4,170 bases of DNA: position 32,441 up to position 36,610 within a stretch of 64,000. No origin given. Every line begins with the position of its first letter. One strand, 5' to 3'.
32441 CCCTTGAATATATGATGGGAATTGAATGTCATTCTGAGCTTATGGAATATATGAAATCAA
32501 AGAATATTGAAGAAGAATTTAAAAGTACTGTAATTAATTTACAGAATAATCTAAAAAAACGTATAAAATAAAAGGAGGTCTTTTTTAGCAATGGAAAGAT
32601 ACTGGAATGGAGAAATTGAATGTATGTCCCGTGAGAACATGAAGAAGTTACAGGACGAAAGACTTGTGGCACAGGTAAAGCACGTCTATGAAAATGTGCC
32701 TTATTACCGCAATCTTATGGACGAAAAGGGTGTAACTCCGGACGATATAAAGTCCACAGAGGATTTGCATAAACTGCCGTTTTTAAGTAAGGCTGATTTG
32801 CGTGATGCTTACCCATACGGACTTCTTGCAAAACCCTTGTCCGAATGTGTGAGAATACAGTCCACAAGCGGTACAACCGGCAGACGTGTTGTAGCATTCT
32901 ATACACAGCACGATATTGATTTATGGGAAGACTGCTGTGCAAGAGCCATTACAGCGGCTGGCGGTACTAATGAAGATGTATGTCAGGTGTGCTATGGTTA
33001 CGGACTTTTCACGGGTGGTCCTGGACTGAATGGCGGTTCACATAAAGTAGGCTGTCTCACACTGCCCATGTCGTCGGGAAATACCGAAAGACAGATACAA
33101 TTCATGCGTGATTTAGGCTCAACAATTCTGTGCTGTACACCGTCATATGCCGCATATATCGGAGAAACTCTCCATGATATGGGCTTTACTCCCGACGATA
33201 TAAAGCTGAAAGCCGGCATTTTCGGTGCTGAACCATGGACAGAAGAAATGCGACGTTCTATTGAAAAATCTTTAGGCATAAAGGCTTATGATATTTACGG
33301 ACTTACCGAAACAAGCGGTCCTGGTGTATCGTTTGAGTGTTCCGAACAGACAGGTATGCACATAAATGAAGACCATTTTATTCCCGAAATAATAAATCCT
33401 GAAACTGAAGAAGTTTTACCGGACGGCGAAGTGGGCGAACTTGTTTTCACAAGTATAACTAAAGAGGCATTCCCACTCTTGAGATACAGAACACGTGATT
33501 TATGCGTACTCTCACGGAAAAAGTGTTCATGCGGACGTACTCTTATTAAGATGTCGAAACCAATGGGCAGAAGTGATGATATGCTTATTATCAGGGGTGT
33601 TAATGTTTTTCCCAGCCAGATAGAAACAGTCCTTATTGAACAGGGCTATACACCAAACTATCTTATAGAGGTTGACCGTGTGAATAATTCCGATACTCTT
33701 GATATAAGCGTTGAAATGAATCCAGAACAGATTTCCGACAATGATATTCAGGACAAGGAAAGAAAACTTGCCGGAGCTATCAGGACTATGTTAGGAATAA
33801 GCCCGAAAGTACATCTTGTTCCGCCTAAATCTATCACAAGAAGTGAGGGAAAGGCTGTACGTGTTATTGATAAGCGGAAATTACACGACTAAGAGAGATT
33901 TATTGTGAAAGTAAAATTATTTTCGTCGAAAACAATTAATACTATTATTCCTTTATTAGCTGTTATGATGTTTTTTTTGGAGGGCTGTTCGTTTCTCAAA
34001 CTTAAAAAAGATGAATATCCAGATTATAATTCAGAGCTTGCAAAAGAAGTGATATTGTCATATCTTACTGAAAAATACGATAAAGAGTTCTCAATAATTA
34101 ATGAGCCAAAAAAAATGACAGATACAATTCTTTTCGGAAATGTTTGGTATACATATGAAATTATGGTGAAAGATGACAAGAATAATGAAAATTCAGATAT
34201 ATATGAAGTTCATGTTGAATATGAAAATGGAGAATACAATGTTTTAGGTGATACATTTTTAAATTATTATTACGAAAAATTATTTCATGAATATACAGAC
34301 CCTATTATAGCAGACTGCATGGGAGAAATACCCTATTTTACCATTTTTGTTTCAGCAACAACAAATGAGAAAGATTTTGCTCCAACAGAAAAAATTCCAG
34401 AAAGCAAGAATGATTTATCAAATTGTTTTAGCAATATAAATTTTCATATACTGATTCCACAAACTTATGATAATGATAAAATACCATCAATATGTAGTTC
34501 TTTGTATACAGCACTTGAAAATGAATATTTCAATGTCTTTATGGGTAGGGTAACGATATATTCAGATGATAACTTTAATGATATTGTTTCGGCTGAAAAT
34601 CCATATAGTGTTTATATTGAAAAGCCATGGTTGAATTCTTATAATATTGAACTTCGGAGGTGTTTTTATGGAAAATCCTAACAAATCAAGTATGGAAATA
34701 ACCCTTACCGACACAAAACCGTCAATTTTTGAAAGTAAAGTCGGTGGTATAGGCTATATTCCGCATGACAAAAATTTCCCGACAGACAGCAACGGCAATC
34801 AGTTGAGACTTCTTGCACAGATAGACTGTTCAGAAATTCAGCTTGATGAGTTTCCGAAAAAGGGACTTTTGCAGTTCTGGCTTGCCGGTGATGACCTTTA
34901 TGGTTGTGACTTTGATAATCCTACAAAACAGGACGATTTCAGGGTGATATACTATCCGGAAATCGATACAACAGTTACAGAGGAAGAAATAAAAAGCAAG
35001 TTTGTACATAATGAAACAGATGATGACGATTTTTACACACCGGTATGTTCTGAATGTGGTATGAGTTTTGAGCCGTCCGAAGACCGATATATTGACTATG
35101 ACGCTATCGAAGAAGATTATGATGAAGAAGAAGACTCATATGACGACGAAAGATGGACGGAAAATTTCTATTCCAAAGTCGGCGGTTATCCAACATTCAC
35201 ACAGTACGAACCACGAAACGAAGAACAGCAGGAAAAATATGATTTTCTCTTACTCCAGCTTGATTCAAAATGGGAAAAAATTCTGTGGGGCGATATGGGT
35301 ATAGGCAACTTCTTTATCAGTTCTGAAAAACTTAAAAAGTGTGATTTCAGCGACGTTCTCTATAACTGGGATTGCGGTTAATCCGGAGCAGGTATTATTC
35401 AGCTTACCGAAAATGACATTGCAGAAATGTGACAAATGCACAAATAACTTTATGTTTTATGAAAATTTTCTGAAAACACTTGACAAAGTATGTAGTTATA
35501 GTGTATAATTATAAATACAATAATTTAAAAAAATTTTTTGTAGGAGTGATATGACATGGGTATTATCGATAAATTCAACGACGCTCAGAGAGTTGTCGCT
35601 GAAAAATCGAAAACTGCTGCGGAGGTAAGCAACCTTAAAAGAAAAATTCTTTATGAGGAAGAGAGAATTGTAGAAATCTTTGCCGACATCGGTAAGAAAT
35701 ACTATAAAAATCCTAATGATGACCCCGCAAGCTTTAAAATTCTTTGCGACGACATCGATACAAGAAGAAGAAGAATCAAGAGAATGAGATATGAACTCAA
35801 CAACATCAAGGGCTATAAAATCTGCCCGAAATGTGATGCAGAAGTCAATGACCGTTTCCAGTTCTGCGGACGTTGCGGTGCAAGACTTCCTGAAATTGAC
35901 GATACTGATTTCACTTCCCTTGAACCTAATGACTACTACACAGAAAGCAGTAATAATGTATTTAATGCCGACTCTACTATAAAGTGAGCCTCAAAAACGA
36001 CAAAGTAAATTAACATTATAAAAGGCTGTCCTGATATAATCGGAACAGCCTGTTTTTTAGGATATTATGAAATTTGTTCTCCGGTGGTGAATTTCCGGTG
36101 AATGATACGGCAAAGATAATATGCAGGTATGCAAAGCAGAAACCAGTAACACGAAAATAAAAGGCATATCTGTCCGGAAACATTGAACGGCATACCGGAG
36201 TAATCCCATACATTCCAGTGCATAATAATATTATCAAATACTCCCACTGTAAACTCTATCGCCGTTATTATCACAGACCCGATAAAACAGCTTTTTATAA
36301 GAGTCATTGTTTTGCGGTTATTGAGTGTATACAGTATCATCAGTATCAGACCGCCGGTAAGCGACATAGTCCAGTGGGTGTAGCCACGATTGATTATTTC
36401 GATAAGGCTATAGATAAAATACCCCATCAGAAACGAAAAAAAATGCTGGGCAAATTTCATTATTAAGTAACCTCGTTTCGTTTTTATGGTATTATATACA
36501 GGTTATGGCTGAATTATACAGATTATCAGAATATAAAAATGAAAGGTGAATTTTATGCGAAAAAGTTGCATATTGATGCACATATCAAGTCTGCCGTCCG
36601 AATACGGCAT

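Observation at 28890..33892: iorA / iorB / paaK operon interleaved with three ATGA-coupled orphan ORFs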

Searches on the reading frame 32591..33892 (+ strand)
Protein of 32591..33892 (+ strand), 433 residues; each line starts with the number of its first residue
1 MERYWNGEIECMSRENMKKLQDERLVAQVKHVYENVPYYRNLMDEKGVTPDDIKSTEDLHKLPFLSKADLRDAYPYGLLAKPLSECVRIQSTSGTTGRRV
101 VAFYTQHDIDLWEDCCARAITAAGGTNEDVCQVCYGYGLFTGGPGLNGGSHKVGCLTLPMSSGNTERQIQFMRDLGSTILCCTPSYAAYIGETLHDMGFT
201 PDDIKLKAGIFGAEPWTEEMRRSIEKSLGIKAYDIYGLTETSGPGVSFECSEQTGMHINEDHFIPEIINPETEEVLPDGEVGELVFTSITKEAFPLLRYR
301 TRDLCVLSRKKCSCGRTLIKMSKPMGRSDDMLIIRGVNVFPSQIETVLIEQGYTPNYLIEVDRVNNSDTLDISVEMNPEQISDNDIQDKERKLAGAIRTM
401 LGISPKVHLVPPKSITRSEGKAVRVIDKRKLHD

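Call 3: search_protein_families(library=pfam, proteins=[window:32591-33892:+], max_evalue=1)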
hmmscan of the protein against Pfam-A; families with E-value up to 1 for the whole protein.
window:32591-33892:+ (433 aa): 3 families
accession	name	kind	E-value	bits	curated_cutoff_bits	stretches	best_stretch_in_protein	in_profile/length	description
PF14535.12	AMP-binding_C_2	-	3.8e-27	94.8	25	1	336-429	1-96/96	AMP-binding enzyme C-terminal domain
PF00501.34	AMP-binding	-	8e-13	48.4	29.9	1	84-287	162-375/384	AMP-binding enzyme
PF04443.18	LuxE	-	5.9e-07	29.1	24.9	1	225-318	269-365/391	Acyl-protein synthetase, LuxE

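Call 5: search_protein_families(library=ncbifam, proteins=[window:32591-33892:+], max_evalue=0.1)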
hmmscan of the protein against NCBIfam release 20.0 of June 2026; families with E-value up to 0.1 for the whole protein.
window:32591-33892:+ (433 aa): 38 families (the best 25 are shown)
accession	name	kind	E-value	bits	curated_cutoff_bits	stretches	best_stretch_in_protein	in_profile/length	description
TIGR02155.1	PA_CoA_ligase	equivalog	9.2e-158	525.2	646.3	1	10-429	1-422/422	phenylacetate--CoA ligase PaaK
NF041878.1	paak_haloarch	equivalog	9e-149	495.7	700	1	8-429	4-427/427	phenylacetate--CoA ligase PaaK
NF053551.1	FlxY_rubin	equivalog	6.4e-54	183.3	520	1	9-428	1-423/424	flexirubin biosynthesis putative acyl-CoA ligase FlxY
NF045666.1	DVU1553_fam_AMP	equivalog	3.3e-53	180.9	300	1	10-327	16-330/331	DVU_1553 family AMP-dependent CoA ligase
TIGR03335.1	F390_ftsA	equivalog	6.1e-46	157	458.7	1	4-388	1-395/445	coenzyme F390 synthetase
NF041217.1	BagE_FevW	exception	5.4e-34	117.9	800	1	15-419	11-396/424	bagremycin/ferroverdin synthetase BagE/FevW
TIGR02304.1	aden_form_hyp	equivalog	1.4e-11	44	251.9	1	218-348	226-351/430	F390 synthetase-related protein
NF004837.0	PRK06187.1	subfamily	2.3e-09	36.1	476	1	91-286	177-377/531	long-chain-fatty-acid--CoA ligase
NF006624.1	PRK09192.1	subfamily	2.8e-07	29.3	600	1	325-428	453-557/567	fatty acyl-AMP ligase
NF041596.1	fum_diaprop_lig_DdaG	equivalog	2e-05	23.8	700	1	30-383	8-346/390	fumarate--(S)-2,3-diaminopropanoate ligase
TIGR01733.1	AA-adenyl-dom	subfamily_domain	2.6e-05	23.2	317.4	1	155-286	188-324/409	amino acid adenylation domain-containing protein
NF005220.0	PRK06710.1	equivalog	3.6e-05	22.1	1116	1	205-354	324-479/563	long-chain-fatty-acid--CoA ligase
NF009233.0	PRK12583.1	subfamily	6e-05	21.6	832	1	84-286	201-404/558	fatty acid CoA ligase family protein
NF005850.0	PRK07768.1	subfamily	6.5e-05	21.4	572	1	326-421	434-533/545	long-chain-fatty-acid--CoA ligase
NF005714.0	PRK07529.1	subfamily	0.00015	20.3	632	1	206-242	340-376/640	acyl-CoA synthetase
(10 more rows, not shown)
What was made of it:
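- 32591..33892 (+): PaaK-like phenylacetate-CoA ligase, with its own AAGGAGG Shine-Dalgarno sequence. PF14535 and PF00501 also match (calls 3, 5).
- Checked: Ligase 32591-33892: TIGR02155, full-length match at 525 bits, below the 646 equivalog cutoff (calls 3, 5).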

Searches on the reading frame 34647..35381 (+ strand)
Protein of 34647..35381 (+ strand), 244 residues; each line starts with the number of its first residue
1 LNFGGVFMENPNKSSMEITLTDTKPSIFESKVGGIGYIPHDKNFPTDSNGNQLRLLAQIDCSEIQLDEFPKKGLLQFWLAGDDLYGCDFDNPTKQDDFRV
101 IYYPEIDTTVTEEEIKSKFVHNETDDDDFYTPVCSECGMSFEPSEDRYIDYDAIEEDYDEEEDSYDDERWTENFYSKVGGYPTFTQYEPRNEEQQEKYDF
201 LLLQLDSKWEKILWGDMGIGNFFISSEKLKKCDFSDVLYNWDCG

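Call 6: search_protein_families(library=pfam, proteins=[window:34647-35381:+], max_evalue=0.1)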
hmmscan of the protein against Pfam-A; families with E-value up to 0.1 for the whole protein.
window:34647-35381:+ (244 aa): 1 family
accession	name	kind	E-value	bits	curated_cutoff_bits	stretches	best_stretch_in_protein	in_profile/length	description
PF09234.15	DUF1963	-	1.6e-59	202.4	23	1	30-243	1-216/216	Domain of unknown function (DUF1963)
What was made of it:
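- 34647..35381 (+): DUF1963 (TYPP/YwqG-family) protein, a variable passenger. PF09234 E 1.6e-59 (call 6).
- Closest known: DUF1963 / TYPP. Same: The window gene 34647-35381 is a full-length member (call 6).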

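Call 16: search_protein_families(library=padloc, proteins=[window:34647-35381:+], max_evalue=0.1)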
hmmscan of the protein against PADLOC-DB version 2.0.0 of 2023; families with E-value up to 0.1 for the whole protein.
window:34647-35381:+ (244 aa): 0 families

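Call 98: search_protein_families(library=phrogs, proteins=[window:34668-35381:+], max_evalue=0.01)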
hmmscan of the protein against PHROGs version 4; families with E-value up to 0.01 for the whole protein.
window:34668-35381:+ (237 aa): 1 family
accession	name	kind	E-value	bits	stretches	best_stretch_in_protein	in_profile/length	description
phrog_6422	-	moron, auxiliary metabolic gene and host takeover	0.0011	20.3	1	109-159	14-65/120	Lar-like restriction alleviation protein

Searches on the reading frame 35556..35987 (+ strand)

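Call 6: search_protein_families(library=pfam, proteins=[window:35556-35987:+], max_evalue=0.1)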
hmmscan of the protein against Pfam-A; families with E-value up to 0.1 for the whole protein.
window:35556-35987:+ (143 aa): 10 families
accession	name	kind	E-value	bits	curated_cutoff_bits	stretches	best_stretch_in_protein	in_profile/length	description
PF13240.11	Zn_Ribbon_1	-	7.5e-07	29.2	25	1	90-111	2-23/23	zinc-ribbon domain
PF12773.13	DZR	-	1.3e-05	25.7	27.3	1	90-112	1-23/45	Double zinc ribbon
PF13248.11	Zn_ribbon_3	-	0.00023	20.9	27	1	87-111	2-26/26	zinc-ribbon domain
PF24463.1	DUF7577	-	0.00034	20.6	28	1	90-112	5-27/27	Domain of unknown function (DUF7577)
PF17032.10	Zn_ribbon_15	-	0.00059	21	28.9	1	83-108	51-73/73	zinc-ribbon family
PF24460.1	DUF7575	-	0.00097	18.9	28.5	1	90-112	6-28/28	Domain of unknown function (DUF7575)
PF09297.16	Zn_ribbon_NUD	-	0.001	19.1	24.8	1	99-110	1-12/32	NADH pyrophosphatase zinc ribbon domain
PF18912.6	DZR_2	-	0.0038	17.5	27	1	90-112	10-47/56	Double zinc ribbon domain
PF01155.25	HypA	-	0.02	15.3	28.9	1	69-114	52-99/112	Hydrogenase/urease nickel incorporation, metallochaperone, hypA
PF18439.7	zf_UBZ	-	0.083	13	25.6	0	102-113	3-14/32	Ubiquitin-Binding Zinc Finger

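Call 16: search_protein_families(library=padloc, proteins=[window:35556-35987:+], max_evalue=0.1)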
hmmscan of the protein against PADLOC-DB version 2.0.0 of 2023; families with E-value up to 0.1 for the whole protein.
window:35556-35987:+ (143 aa): 1 family
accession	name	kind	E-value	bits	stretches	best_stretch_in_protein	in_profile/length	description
PDLC00014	DruE2|DruE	-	0.0053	12.2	1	7-132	1026-1154/1928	SNF2 family N-terminal domain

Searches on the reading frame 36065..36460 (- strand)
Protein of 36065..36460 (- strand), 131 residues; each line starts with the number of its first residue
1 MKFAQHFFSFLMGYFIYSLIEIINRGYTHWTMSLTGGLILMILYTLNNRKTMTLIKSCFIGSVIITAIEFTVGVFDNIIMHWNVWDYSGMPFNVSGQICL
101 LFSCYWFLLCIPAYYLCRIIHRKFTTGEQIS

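Call 6: search_protein_families(library=pfam, proteins=[window:36065-36460:-], max_evalue=0.1)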
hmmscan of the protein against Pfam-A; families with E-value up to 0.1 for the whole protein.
window:36065-36460:- (131 aa): 2 families
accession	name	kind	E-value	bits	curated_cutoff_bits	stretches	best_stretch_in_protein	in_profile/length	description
PF06541.16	ABC_trans_CmpB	-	1.4e-15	58.2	25.9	1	17-119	18-118/151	Putative ABC-transporter type IV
PF14997.11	CECR6_TMEM121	-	0.0044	17.3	25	1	28-125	41-134/194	CECR6/TMEM121 family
